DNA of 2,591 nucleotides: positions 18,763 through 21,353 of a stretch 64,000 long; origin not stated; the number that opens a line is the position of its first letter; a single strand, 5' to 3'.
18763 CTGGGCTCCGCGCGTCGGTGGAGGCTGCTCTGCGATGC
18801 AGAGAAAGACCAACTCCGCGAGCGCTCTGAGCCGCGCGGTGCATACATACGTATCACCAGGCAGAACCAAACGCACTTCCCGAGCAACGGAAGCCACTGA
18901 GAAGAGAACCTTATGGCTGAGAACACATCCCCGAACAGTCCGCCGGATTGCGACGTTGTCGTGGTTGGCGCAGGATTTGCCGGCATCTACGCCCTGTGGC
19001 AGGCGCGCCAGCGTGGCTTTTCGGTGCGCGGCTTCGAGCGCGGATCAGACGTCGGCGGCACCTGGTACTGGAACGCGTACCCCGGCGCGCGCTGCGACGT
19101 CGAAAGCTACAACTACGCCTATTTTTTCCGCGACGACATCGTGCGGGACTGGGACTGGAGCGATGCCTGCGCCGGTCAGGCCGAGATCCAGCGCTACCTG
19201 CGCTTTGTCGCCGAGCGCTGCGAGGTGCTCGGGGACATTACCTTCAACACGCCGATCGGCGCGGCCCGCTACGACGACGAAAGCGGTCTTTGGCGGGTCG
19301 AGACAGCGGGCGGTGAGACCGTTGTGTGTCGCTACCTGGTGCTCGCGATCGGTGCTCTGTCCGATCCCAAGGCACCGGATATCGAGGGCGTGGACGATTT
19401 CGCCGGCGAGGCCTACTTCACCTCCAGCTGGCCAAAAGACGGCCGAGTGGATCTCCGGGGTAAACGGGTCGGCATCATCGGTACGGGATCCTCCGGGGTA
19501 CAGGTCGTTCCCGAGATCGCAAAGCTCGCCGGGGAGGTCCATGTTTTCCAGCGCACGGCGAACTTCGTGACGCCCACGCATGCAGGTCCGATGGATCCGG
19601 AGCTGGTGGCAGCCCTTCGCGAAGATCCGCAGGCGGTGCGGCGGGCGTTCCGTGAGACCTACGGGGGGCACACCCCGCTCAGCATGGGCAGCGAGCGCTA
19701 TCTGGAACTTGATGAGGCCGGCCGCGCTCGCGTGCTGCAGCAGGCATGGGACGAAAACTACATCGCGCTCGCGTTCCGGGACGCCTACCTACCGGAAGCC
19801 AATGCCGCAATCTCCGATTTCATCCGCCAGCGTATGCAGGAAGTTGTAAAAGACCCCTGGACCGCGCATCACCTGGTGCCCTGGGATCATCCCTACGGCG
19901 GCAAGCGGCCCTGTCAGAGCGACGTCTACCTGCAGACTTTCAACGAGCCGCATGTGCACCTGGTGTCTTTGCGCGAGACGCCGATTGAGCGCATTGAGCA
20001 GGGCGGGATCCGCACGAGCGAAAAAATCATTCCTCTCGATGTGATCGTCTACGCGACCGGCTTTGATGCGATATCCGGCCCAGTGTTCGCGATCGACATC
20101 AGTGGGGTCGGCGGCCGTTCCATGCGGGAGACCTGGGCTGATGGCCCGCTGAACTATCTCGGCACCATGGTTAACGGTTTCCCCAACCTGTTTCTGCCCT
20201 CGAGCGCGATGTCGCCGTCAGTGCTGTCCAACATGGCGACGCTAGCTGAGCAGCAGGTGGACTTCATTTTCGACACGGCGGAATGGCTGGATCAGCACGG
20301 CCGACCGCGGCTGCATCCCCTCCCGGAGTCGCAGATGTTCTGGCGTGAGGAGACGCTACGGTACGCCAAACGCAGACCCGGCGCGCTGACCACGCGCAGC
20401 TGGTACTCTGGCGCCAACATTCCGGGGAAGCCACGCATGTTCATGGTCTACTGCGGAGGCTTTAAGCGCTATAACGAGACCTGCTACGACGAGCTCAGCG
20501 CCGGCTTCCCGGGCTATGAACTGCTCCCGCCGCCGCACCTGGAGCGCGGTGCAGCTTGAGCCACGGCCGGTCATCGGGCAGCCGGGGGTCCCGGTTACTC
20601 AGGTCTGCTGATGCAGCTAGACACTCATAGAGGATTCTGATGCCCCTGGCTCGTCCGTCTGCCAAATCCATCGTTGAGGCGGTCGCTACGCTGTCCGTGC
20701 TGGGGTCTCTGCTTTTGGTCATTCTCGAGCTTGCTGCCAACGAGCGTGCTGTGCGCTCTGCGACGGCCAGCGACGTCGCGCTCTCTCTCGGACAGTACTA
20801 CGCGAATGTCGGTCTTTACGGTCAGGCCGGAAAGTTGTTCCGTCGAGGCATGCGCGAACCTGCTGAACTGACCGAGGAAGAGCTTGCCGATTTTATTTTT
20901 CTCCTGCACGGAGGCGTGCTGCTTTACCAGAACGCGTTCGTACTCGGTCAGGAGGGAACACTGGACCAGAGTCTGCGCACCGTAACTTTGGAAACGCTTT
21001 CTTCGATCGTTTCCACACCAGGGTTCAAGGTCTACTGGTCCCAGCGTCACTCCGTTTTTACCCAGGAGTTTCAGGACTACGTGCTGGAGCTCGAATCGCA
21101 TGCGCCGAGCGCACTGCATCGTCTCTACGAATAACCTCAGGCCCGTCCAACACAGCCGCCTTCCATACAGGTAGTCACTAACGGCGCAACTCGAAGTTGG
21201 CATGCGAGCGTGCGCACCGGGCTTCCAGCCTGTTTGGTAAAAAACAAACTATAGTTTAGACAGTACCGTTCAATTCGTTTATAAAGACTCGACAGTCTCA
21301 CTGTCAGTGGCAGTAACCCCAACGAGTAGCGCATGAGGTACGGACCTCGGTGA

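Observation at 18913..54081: Four paralogous Baeyer-Villiger-type monooxygenases in 36 kb, all with the same non-canonical fingerprint (His replaced by Leu/Phe)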

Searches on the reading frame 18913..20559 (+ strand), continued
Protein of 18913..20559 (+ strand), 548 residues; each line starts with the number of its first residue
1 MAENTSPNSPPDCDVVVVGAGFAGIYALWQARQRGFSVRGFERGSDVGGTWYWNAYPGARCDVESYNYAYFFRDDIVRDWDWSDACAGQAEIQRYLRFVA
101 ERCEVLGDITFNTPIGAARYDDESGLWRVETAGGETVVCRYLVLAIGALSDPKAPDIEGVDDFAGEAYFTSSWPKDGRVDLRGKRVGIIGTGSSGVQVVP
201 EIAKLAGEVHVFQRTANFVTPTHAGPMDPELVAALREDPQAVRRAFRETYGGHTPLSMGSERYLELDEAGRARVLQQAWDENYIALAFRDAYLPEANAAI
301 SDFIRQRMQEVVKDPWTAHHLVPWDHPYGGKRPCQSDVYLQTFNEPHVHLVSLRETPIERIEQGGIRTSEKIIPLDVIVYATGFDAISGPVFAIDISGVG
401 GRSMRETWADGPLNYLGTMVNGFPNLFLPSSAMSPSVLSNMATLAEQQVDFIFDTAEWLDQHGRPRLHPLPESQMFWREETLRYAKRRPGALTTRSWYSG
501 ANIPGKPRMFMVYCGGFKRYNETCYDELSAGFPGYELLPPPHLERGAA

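Call 55: find_encoding_contigs(protein=P0203, flank=6000, max_places=3)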
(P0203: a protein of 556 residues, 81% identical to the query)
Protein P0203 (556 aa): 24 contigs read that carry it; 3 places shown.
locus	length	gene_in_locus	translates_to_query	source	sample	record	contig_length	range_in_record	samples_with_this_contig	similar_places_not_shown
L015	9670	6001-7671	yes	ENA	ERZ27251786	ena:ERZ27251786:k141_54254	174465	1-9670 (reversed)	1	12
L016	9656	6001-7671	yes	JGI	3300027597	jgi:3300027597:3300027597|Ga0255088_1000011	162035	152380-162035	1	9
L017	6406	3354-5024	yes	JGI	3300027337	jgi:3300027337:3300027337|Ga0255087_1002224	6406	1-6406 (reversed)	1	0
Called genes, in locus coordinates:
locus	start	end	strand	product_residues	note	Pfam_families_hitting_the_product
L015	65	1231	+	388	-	PF22691:Thiolase_C_1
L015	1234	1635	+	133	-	PF12172:zf-ChsH2, PF01796:OB_ChsH2_C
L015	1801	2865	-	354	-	PF00005:ABC_tran, PF13304:AAA_21, PF08402:TOBE_2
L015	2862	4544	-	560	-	PF00528:BPD_transp_1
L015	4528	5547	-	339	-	PF13531:SBP_bac_11, PF01547:SBP_bac_1, PF13416:SBP_bac_8, PF13343:SBP_bac_6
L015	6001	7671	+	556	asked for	PF00743:FMO-like, PF01266:DAO (faint), PF03486:HI0933_like (faint), PF07992:Pyr_redox_2, PF13450:NAD_binding_8, PF13738:Pyr_redox_3, PF13434:Lys_Orn_oxgnase (weak)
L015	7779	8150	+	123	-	PF07366:SnoaL, PF07858:LEH, PF13577:SnoaL_4 (weak), PF12680:SnoaL_2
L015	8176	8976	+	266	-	PF00378:ECH_1, PF16113:ECH_2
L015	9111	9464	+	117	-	PF14248:DUF4345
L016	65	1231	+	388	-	PF22691:Thiolase_C_1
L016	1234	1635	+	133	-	PF12172:zf-ChsH2, PF01796:OB_ChsH2_C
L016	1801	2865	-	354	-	PF00005:ABC_tran, PF13304:AAA_21, PF08402:TOBE_2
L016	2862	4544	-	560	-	PF00528:BPD_transp_1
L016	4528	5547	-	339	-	PF13531:SBP_bac_11, PF01547:SBP_bac_1, PF13416:SBP_bac_8, PF13343:SBP_bac_6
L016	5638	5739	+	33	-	-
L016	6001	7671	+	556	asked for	PF00743:FMO-like, PF01266:DAO (faint), PF03486:HI0933_like (faint), PF07992:Pyr_redox_2, PF13450:NAD_binding_8, PF13738:Pyr_redox_3, PF13434:Lys_Orn_oxgnase (weak)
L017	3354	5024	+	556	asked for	PF00743:FMO-like, PF01266:DAO (faint), PF03486:HI0933_like (faint), PF07992:Pyr_redox_2, PF13450:NAD_binding_8, PF13738:Pyr_redox_3, PF13434:Lys_Orn_oxgnase (weak)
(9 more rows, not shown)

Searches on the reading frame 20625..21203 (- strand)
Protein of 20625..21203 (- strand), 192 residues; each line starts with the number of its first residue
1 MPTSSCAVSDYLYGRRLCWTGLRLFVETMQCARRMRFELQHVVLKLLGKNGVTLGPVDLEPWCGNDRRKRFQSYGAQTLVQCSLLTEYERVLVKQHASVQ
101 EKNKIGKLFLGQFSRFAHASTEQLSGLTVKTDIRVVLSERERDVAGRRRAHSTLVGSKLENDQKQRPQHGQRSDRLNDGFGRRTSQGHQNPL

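Call 17: search_protein_families(library=pfam, proteins=[window:20625-21203:-], max_evalue=0.00001)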
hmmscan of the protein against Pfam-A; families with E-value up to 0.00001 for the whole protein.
window:20625-21203:- (192 aa): 0 families
